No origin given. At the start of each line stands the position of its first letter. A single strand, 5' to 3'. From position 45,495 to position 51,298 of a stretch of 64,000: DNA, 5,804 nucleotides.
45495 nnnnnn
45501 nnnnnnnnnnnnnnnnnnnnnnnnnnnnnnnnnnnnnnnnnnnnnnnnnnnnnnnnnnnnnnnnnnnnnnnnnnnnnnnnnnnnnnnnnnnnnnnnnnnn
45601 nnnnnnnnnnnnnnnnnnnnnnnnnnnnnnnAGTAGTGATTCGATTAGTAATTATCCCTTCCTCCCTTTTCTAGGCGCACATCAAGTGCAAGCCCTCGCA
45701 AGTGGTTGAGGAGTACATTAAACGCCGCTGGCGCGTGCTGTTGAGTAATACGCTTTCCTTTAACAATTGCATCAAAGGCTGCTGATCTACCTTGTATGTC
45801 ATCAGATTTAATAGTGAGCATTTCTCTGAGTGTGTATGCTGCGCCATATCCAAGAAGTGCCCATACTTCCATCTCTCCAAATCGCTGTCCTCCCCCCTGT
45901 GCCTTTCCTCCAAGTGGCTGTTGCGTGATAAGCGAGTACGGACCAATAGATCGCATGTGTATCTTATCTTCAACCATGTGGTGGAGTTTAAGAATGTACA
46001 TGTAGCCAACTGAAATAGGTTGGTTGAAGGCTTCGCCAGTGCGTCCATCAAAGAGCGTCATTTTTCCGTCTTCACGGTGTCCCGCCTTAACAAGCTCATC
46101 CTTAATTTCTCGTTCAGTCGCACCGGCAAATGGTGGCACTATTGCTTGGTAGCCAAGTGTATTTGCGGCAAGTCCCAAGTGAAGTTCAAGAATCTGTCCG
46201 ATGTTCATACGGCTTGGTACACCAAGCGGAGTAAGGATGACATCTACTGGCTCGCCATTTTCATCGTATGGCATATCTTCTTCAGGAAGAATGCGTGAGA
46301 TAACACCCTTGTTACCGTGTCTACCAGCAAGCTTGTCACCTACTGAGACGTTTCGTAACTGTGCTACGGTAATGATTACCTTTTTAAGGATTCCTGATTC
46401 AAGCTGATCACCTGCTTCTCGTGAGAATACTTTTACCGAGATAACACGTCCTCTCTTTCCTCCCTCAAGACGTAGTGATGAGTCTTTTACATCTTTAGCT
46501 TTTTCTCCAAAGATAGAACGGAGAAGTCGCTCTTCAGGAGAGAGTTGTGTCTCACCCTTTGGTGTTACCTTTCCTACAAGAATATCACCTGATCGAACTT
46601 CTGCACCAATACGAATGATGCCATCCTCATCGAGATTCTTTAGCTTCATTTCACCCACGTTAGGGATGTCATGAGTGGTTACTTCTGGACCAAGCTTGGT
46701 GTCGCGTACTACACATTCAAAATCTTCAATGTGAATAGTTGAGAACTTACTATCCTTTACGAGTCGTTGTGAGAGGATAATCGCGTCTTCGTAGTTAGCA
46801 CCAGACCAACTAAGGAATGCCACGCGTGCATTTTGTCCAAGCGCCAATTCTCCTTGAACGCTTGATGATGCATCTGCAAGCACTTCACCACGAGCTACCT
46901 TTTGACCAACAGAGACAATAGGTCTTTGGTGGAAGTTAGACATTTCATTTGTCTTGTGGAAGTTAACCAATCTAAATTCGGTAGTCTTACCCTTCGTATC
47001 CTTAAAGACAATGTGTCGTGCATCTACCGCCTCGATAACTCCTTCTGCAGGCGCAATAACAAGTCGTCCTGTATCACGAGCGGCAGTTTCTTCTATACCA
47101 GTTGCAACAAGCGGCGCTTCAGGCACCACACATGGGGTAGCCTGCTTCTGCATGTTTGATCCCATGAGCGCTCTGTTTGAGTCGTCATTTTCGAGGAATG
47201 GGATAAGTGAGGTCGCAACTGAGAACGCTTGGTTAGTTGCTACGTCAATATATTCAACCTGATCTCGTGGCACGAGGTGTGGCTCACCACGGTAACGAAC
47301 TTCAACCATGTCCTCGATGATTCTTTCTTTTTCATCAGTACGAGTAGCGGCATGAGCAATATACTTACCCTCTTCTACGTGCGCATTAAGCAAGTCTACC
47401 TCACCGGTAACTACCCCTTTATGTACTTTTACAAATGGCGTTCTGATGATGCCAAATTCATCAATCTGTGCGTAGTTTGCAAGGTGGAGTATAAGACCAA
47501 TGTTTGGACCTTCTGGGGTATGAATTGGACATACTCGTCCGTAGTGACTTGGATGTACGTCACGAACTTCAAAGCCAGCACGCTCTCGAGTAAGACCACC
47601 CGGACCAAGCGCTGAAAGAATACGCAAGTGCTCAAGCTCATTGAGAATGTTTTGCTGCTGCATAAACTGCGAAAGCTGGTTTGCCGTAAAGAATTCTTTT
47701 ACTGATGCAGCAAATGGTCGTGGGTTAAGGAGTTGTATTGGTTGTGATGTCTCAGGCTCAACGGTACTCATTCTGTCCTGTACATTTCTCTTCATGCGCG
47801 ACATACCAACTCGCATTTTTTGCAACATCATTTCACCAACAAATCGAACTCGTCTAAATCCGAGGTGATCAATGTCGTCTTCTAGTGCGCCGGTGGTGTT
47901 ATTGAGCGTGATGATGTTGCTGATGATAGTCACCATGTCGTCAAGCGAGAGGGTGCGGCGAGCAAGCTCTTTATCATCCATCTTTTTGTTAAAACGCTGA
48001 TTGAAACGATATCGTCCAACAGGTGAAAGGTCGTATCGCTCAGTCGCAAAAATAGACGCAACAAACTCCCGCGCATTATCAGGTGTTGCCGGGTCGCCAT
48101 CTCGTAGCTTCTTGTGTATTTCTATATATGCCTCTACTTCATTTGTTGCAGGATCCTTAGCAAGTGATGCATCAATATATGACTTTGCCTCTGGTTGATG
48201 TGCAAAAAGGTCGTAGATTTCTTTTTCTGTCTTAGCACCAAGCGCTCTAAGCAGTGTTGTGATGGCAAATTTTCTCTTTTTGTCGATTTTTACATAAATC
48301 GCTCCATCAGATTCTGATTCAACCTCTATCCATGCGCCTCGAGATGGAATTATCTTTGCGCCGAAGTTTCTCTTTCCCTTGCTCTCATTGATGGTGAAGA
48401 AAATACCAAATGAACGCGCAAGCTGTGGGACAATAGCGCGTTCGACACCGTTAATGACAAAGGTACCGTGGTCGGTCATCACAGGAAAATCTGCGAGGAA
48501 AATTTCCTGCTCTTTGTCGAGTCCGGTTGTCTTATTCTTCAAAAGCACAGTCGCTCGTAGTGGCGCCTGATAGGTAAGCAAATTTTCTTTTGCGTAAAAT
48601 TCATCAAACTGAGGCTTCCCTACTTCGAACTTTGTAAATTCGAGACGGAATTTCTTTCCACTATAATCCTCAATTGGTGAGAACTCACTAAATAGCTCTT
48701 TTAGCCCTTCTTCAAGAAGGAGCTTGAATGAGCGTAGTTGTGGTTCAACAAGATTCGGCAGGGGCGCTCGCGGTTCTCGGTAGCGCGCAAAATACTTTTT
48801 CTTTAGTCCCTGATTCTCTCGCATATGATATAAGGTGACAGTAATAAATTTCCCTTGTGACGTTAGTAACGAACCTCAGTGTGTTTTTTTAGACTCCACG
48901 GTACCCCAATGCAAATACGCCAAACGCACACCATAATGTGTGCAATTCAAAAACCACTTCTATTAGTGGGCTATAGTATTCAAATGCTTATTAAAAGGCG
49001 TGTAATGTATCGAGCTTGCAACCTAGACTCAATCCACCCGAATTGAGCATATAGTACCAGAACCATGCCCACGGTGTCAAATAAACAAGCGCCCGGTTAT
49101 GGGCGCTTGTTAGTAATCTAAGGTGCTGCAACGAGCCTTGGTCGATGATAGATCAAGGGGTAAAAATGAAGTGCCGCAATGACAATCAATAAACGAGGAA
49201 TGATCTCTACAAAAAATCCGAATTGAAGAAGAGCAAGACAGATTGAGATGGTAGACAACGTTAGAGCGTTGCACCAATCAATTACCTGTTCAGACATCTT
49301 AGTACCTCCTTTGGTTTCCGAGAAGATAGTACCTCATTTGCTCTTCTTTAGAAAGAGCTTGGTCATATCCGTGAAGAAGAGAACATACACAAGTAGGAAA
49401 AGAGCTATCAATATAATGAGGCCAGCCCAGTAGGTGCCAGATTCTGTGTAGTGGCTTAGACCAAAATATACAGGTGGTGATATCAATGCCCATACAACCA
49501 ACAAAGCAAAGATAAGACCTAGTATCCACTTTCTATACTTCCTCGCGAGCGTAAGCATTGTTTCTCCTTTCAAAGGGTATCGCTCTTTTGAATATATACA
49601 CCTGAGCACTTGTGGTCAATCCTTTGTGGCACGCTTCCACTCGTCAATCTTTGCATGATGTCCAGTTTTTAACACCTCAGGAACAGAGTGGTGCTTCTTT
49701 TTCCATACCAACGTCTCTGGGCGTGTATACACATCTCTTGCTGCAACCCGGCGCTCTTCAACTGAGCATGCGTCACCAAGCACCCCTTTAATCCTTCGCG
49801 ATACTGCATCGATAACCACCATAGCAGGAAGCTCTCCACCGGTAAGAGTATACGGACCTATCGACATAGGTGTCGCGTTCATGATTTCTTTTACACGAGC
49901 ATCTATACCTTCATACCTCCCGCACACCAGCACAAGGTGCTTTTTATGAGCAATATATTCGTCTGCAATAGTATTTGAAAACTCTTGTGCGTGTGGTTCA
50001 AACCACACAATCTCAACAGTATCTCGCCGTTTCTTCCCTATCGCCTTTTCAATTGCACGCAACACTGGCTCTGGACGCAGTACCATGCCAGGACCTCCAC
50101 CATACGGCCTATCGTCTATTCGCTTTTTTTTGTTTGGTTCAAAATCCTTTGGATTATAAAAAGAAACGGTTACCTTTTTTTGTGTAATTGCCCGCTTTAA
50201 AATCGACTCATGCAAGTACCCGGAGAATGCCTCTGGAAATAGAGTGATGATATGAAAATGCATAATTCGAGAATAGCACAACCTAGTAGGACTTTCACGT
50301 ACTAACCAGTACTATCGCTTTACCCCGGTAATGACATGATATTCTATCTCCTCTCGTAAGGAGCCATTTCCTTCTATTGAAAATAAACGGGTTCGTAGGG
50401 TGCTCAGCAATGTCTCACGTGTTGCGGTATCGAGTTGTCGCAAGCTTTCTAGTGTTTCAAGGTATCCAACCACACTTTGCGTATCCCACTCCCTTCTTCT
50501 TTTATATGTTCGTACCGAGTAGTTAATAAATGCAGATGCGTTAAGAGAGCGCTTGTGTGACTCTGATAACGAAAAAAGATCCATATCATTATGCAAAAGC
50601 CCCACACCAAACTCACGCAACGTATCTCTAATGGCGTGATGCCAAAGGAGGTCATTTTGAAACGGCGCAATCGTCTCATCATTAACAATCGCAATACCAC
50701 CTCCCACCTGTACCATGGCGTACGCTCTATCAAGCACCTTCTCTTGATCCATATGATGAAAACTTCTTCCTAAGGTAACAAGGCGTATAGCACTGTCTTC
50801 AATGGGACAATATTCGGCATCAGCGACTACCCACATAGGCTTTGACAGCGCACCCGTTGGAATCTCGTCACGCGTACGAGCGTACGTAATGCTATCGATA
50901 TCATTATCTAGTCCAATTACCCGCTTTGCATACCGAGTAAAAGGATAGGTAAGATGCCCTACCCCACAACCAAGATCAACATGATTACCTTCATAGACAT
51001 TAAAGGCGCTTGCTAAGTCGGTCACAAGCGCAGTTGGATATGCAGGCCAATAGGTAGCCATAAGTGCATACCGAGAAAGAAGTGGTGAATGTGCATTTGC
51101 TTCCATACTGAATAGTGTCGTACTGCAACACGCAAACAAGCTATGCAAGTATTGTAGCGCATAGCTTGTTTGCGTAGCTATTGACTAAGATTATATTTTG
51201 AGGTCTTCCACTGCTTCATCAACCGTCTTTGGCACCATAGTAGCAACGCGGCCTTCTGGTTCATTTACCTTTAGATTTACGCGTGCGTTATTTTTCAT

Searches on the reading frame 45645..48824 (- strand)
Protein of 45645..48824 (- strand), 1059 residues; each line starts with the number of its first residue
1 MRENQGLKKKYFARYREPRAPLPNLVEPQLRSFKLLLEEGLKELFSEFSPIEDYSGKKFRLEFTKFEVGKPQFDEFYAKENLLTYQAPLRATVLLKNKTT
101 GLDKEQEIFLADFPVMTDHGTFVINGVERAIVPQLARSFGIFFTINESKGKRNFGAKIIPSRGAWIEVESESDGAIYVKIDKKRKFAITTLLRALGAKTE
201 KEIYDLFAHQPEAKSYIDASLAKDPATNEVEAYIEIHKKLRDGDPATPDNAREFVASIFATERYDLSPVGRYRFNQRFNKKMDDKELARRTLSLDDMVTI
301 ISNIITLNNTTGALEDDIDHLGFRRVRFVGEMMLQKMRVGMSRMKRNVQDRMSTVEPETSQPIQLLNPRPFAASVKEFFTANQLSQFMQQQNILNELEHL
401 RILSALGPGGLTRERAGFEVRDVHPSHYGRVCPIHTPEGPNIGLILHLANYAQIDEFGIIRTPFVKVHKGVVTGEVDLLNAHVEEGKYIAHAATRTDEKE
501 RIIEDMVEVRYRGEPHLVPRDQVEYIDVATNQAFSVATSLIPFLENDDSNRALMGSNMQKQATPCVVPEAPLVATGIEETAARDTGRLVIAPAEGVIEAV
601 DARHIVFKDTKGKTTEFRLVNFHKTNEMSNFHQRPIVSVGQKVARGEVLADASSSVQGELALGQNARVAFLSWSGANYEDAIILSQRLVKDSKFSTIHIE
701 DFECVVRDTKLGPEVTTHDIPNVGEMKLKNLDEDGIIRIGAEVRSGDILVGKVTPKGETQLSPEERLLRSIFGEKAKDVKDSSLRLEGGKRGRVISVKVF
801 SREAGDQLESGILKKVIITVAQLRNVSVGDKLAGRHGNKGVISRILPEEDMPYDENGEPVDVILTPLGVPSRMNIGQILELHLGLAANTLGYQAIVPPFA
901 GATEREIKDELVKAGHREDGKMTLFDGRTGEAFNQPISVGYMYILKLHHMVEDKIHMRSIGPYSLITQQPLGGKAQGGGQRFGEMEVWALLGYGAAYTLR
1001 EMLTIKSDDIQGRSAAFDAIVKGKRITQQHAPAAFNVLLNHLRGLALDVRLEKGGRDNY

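Call 42: search_protein_families(library=pfam, proteins=[window:45645-48824:-], max_evalue=0.0001)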
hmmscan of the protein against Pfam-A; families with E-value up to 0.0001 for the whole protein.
window:45645-48824:- (1059 aa): 6 families
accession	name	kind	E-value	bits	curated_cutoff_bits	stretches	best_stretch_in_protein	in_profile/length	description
PF00562.33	RNA_pol_Rpb2_6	-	1.1e-125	420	23.4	1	591-976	2-373/373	RNA polymerase Rpb2, domain 6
PF04565.21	RNA_pol_Rpb2_3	-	3.4e-27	94.8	21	1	386-454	1-68/68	RNA polymerase Rpb2, domain 3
PF04560.25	RNA_pol_Rpb2_7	-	1.1e-23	83.9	32.1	1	978-1052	1-85/87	RNA polymerase Rpb2, domain 7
PF04561.19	RNA_pol_Rpb2_2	-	1.2e-19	71.2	21.7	1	141-327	5-190/190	RNA polymerase Rpb2, domain 2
PF10385.14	RNA_pol_Rpb2_45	-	4e-18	65.7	28.2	1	465-529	2-66/66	RNA polymerase beta subunit external 1 domain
PF04563.20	RNA_pol_Rpb2_1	-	2.6e-13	50.4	28.2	1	24-354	1-184/203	RNA polymerase beta subunit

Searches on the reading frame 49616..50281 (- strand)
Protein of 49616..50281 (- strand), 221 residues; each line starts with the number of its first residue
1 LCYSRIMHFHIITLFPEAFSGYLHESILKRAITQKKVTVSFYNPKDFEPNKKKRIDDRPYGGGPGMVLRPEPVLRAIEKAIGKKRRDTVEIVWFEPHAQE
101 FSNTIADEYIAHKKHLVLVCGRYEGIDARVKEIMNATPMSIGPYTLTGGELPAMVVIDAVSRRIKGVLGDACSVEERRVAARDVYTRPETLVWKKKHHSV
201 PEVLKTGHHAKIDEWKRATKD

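Call 41: search_protein_families(library=pfam, proteins=[window:49616-50281:-], max_evalue=0.0001)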
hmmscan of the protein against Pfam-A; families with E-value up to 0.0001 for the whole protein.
window:49616-50281:- (221 aa): 1 family
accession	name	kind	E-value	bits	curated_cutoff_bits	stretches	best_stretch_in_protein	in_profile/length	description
PF01746.26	tRNA_m1G_MT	-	8.1e-38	130.5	27.3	1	29-218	2-184/195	tRNA (Guanine-1)-methyltransferase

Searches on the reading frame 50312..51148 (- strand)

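Call 42: search_protein_families(library=pfam, proteins=[window:50312-51148:-], max_evalue=0.0001)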
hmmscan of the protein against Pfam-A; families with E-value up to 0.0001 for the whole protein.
window:50312-51148:- (278 aa): 5 families
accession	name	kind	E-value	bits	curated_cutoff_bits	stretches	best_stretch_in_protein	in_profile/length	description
PF08241.18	Methyltransf_11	-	1.5e-11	45.2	21.2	1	57-153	1-94/95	Methyltransferase domain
PF13649.12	Methyltransf_25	-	5.8e-11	43.4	27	1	57-150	2-97/97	Methyltransferase domain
PF01209.24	Ubie_methyltran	-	7.7e-06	25.9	20.1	1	54-160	48-157/233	ubiE/COQ5 methyltransferase family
PF13847.12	Methyltransf_31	-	4.6e-05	23.6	27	1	57-155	8-110/145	Methyltransferase domain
PF08242.18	Methyltransf_12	-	7.5e-05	23.8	30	0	57-151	1-97/98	Methyltransferase domain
